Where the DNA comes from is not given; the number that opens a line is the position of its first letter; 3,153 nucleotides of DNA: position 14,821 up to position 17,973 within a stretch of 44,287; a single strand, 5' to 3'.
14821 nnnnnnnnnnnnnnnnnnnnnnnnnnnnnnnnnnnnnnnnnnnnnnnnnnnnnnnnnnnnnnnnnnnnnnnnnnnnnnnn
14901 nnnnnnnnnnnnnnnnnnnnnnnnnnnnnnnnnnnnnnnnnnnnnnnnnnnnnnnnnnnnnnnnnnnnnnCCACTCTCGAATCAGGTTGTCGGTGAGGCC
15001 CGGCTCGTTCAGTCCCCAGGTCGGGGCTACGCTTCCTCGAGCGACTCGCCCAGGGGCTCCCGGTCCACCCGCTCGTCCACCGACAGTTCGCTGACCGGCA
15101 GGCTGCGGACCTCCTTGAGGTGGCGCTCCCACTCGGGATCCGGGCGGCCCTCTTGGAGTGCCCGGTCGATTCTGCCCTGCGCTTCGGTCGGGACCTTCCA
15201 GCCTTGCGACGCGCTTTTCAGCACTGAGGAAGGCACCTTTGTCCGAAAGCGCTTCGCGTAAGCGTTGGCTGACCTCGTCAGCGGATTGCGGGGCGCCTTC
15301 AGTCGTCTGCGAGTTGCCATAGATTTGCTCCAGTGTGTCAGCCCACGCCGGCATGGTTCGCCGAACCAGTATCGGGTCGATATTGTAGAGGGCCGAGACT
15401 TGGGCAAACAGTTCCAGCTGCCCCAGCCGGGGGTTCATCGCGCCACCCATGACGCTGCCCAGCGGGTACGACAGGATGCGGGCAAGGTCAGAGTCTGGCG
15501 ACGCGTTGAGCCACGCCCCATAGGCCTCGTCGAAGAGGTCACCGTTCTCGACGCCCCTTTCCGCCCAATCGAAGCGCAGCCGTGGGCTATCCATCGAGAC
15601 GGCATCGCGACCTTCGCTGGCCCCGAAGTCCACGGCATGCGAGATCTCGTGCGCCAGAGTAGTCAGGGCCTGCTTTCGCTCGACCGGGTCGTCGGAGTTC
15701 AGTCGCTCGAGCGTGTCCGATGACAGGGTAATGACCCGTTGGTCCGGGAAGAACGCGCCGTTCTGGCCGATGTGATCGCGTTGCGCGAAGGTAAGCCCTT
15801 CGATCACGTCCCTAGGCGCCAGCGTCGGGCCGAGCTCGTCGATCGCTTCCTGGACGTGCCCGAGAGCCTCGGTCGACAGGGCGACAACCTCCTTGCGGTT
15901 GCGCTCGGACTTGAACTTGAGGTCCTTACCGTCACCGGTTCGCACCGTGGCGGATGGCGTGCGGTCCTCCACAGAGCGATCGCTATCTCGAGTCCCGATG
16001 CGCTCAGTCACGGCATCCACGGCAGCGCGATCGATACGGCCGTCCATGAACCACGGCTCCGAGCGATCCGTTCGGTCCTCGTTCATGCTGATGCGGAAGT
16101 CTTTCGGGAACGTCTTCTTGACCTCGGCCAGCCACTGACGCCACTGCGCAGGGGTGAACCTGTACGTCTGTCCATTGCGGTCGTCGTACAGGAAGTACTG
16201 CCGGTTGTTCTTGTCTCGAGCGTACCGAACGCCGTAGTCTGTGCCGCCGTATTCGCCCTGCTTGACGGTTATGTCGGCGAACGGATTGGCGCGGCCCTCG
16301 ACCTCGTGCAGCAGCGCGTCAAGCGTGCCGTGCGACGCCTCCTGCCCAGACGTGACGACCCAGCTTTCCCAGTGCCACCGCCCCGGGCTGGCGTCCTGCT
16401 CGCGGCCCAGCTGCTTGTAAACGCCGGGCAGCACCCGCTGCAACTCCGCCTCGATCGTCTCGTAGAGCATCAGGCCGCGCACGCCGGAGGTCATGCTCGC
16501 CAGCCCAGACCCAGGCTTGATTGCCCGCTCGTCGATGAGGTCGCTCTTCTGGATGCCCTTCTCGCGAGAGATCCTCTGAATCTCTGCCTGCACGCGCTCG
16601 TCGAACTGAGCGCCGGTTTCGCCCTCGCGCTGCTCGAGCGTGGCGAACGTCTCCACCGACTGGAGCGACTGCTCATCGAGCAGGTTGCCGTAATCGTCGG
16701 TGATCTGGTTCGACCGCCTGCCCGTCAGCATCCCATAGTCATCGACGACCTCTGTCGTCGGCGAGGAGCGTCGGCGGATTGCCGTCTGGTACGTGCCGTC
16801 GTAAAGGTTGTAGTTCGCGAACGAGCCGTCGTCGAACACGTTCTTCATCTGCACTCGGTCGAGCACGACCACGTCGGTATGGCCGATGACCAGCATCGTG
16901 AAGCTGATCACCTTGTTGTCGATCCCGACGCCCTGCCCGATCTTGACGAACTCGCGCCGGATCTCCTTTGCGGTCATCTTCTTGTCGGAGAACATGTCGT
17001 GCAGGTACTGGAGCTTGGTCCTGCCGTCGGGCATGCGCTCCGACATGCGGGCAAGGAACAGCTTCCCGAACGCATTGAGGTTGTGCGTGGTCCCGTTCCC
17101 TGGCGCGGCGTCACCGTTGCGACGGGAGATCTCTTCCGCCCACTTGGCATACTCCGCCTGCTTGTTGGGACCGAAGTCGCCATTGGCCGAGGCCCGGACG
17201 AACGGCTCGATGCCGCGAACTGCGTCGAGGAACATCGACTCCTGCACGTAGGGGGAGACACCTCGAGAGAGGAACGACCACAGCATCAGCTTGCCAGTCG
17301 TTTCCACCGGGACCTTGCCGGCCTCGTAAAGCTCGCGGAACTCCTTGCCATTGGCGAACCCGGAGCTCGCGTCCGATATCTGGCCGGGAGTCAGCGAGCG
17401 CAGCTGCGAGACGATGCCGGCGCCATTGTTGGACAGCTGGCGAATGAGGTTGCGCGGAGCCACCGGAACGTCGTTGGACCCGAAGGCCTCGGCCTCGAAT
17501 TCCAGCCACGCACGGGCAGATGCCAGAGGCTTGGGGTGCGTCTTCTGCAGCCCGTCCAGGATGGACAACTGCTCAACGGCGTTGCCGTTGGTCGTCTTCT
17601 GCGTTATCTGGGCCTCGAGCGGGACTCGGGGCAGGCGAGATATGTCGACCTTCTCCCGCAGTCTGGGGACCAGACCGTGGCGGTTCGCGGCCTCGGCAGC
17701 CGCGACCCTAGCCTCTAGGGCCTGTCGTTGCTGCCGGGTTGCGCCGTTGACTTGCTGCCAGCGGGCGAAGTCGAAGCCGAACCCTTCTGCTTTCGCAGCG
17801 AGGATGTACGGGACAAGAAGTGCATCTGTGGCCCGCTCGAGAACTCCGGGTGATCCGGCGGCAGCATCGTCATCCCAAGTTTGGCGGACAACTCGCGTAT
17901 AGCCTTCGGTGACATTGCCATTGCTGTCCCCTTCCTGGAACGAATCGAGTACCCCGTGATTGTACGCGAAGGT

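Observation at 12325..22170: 9.8-kb ORF (3,281 codons, about 22% of the genome) in the ejection-protein slot: a polyvalent-type mega-protein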

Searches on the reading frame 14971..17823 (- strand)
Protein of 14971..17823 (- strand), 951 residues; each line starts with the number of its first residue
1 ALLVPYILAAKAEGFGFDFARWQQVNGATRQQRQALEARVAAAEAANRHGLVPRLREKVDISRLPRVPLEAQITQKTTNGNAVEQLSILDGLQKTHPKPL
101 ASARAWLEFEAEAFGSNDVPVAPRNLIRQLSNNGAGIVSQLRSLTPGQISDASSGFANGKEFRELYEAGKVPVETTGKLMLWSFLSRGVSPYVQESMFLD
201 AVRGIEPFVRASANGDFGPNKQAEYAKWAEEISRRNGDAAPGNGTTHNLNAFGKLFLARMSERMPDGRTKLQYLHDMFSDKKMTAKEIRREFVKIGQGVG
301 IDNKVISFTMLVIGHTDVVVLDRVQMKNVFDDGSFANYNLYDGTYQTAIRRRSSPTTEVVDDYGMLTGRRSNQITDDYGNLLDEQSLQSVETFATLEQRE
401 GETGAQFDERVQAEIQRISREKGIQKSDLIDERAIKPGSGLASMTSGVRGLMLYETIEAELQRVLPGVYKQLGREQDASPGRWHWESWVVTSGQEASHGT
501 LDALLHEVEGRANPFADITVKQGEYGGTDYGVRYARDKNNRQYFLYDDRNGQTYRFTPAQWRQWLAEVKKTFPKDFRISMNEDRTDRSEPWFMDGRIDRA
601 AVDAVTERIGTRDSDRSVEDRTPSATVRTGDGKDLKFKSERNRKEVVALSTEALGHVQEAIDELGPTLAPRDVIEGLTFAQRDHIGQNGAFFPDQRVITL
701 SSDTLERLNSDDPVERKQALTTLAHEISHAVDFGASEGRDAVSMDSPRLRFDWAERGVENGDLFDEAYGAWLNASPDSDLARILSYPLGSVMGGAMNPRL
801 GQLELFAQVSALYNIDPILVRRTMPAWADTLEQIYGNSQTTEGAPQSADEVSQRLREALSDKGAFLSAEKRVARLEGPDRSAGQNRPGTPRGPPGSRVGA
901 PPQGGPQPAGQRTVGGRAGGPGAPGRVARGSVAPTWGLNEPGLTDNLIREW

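Call 32: search_protein_representatives(protein=window:14971-17823:-)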
Query: 951 residues. Proteins with E-value up to 0.001 (for the whole library): 405; up to 1e-10: 355; up to 1e-30: 282. The best 150 are listed.
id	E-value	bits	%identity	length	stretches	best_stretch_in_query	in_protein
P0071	5.7e-217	739.7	59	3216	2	2-349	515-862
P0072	4.7e-214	730.0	59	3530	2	2-349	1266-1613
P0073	1.2e-161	556.6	51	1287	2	2-345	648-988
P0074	1.5e-160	552.9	53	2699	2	2-349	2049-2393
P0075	2.9e-139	482.5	71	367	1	326-622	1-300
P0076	5.2e-132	458.5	49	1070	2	42-355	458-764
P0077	1.4e-126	440.6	46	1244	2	27-344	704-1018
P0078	1.1e-125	437.6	47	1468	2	38-350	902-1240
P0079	3.7e-124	432.5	47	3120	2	44-344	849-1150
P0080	2.0e-123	430.1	44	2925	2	5-346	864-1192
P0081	3.5e-123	429.3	46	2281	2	43-344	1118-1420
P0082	7.1e-123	428.3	45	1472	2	44-346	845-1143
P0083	8.3e-123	428.1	47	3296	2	18-344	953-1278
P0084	1.4e-122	427.3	47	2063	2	45-348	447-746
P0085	2.6e-122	426.4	42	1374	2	43-351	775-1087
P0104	8.6e-117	408.1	46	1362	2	38-344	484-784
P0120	3.3e-113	396.3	45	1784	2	36-344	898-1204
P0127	1.4e-111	390.9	44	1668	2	40-344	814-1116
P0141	1.7e-106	374.1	44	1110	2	73-344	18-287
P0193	2.3e-74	267.8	45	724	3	199-344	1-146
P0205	2.0e-70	254.7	38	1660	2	89-341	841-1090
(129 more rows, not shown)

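Call 90: search_protein_families(library=pfam, proteins=[P0193, P0104, P0141, P0120, P0127, P0205], max_evalue=1)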
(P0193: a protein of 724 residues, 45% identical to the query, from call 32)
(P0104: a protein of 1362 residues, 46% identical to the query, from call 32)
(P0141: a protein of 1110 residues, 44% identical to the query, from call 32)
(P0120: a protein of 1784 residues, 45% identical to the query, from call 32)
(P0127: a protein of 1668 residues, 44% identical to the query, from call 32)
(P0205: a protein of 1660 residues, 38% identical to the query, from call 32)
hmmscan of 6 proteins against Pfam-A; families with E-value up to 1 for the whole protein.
P0193 (724 aa): 0 families

P0104 (1362 aa): 0 families

P0141 (1110 aa): 0 families

P0120 (1784 aa): 0 families

P0127 (1668 aa): 1 family
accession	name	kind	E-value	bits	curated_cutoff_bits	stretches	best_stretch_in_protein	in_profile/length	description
PF23600.1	DUF7139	-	0.18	11.8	30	1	158-243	11-96/150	Domain of unknown function (DUF7139)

P0205 (1660 aa): 0 families

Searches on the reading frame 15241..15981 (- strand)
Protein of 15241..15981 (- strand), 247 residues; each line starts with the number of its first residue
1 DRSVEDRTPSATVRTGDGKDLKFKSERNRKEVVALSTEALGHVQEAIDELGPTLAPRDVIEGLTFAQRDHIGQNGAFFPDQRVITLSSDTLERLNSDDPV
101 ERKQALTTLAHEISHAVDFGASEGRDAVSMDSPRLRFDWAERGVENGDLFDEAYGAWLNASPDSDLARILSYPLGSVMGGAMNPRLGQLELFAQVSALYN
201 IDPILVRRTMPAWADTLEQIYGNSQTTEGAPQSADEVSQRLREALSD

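Call 90: search_protein_families(library=pfam, proteins=[window:15241-15981:-], max_evalue=1)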
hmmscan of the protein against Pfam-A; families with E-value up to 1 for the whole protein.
window:15241-15981:- (247 aa): 2 families
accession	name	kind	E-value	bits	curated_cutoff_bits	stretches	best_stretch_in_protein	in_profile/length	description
PF13574.12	Reprolysin_2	-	0.17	12.1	27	1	93-134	113-152/195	Metallo-peptidase family M12B Reprolysin-like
PF01435.24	Peptidase_M48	-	0.23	11.7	20.3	1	75-117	37-77/186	Peptidase family M48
